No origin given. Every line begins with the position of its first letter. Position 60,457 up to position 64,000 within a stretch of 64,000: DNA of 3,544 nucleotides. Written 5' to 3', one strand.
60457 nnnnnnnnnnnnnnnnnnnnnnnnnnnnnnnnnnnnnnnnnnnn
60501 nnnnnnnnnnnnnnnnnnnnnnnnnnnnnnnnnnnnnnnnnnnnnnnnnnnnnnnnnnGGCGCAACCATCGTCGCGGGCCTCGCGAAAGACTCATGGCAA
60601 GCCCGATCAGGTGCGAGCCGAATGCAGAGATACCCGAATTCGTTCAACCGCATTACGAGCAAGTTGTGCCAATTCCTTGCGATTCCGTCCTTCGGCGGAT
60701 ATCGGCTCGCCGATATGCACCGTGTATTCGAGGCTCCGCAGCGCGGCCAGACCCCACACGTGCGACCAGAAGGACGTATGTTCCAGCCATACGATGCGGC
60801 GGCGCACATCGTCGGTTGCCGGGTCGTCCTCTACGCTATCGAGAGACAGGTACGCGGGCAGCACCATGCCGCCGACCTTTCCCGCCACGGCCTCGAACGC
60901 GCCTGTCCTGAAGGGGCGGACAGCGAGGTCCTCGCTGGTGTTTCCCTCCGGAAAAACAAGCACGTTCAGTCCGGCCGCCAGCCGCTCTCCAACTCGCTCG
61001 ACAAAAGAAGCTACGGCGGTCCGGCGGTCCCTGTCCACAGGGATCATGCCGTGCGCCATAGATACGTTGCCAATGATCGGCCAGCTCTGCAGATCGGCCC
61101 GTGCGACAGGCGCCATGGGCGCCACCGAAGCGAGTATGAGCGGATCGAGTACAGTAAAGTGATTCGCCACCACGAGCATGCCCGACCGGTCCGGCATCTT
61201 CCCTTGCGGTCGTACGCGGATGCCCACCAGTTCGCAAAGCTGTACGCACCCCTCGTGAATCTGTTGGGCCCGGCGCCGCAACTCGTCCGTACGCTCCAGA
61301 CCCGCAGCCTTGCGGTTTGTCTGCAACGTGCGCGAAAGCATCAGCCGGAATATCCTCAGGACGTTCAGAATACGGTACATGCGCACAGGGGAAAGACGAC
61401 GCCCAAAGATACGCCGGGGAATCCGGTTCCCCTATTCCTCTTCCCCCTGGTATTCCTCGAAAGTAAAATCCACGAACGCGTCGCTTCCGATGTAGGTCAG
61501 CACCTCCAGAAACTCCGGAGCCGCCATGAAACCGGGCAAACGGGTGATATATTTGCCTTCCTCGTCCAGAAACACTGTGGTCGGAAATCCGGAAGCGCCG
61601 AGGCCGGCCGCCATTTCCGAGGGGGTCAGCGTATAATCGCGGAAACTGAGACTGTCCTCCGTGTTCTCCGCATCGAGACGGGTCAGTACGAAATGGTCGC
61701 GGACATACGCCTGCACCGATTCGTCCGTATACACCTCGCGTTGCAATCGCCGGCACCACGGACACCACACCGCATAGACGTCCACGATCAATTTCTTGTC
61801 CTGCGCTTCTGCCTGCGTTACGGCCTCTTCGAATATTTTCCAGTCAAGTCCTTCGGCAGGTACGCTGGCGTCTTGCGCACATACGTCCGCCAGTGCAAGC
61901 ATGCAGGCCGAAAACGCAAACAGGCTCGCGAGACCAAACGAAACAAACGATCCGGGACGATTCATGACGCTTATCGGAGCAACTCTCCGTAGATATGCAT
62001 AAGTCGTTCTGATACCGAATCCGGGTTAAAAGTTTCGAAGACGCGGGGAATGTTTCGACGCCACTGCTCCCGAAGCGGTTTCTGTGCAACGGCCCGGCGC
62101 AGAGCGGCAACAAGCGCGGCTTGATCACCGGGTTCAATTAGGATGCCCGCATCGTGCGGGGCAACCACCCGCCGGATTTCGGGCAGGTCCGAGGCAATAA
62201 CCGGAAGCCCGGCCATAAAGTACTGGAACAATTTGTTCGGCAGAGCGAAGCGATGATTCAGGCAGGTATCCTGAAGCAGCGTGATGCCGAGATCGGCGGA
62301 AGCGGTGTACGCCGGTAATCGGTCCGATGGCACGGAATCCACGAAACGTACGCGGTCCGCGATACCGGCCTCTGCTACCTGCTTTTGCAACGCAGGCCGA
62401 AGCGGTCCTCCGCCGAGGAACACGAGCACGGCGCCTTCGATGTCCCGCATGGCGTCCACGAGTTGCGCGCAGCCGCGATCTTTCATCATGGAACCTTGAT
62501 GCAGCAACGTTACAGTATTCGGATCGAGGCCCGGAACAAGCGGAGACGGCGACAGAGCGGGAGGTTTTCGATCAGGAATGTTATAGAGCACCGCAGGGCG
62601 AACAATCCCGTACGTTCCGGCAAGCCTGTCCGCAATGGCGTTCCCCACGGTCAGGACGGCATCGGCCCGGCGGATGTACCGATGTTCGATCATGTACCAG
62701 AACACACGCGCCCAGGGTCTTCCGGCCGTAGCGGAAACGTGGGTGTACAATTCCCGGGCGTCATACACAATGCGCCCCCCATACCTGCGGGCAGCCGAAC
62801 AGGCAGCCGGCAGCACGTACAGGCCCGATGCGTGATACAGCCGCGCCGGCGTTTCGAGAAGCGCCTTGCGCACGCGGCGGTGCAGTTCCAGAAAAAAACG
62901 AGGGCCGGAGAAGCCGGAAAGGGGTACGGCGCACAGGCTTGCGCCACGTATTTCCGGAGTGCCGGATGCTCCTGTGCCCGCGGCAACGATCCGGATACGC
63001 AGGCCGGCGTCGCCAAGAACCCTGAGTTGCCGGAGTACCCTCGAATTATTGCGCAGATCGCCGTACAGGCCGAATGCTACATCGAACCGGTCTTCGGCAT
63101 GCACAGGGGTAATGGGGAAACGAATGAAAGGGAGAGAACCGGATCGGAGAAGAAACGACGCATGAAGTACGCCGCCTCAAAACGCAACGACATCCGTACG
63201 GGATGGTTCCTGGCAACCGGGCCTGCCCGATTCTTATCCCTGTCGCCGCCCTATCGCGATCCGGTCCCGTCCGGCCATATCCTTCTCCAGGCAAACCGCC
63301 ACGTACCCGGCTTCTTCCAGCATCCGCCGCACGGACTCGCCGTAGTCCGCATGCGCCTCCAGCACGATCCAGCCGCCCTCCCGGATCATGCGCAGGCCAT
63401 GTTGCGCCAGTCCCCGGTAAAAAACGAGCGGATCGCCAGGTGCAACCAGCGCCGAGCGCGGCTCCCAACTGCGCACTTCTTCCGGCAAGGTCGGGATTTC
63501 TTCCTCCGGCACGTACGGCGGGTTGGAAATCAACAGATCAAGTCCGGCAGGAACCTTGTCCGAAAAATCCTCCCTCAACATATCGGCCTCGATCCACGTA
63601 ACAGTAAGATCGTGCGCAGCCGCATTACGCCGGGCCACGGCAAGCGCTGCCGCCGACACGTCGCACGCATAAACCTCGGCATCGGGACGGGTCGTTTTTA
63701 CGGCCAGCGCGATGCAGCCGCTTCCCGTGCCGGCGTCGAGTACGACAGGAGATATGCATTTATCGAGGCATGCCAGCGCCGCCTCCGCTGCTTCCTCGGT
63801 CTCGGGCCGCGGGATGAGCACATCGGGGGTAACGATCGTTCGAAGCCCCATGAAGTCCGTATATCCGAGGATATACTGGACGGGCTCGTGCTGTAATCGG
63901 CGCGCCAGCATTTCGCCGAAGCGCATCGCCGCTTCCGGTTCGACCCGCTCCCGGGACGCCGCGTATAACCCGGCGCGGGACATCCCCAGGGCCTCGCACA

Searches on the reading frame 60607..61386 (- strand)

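Call 15: search_protein_families(library=pfam, proteins=[window:60607-61386:-])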
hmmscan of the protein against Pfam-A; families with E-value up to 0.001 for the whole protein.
window:60607-61386:- (259 aa): 1 family
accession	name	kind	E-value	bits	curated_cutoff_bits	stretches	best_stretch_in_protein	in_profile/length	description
PF01553.26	Acyltransferase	-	2.1e-22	79.8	23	1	56-179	2-130/132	Acyltransferase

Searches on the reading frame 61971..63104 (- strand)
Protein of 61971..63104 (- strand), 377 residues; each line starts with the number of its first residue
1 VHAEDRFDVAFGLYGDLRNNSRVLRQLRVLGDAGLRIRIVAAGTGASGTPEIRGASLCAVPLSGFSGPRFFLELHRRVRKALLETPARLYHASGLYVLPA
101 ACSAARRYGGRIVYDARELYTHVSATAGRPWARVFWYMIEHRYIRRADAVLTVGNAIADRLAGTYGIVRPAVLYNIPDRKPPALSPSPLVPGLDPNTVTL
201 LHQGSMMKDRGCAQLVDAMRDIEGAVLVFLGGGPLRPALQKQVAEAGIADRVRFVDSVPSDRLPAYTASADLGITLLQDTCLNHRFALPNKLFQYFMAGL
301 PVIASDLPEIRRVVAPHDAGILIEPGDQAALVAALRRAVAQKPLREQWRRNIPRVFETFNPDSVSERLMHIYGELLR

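Call 15: search_protein_families(library=pfam, proteins=[window:61971-63104:-])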
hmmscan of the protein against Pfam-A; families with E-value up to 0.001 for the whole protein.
window:61971-63104:- (377 aa): 5 families
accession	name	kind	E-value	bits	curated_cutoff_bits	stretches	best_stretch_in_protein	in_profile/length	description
PF13692.12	Glyco_trans_1_4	-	1.6e-20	74.3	27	1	199-339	3-140/142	Glycosyl transferases group 1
PF00534.26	Glycos_transf_1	-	1.7e-19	70.4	26.4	1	196-352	14-169/172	Glycosyl transferases group 1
PF13579.12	Glyco_trans_4_4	-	1.4e-12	48.7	29.7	1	22-170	6-150/158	Glycosyl transferase 4-like domain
PF13439.12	Glyco_transf_4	-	5.9e-12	46.4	28.5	1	23-175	8-164/170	Glycosyltransferase Family 4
PF13524.12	Glyco_trans_1_2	-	1.7e-05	25.3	25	1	215-362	5-136/144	Glycosyl transferase-like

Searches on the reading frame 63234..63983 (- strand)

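Call 15: search_protein_families(library=pfam, proteins=[window:63234-63983:-])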
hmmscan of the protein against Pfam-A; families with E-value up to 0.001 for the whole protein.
window:63234-63983:- (249 aa): 7 families
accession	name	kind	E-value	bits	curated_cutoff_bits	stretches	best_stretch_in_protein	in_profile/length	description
PF05175.20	MTS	-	1.7e-15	57.5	23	1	64-160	18-111/170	Methyltransferase small domain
PF13649.12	Methyltransf_25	-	3.2e-11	44.2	27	1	81-170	1-89/97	Methyltransferase domain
PF17827.6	PrmC_N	-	2.2e-10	41.4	23.4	1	1-40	32-71/71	PrmC N-terminal domain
PF13847.12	Methyltransf_31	-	1.2e-08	35.2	27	1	80-154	6-81/145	Methyltransferase domain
PF08241.18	Methyltransf_11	-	2.8e-06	28.3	21.2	1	82-143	1-59/95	Methyltransferase domain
PF08242.18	Methyltransf_12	-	4e-06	27.9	30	1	82-151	1-69/98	Methyltransferase domain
PF06325.19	PrmA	-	9.6e-06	25.7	22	1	73-128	155-211/296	Ribosomal protein L11 methyltransferase (PrmA)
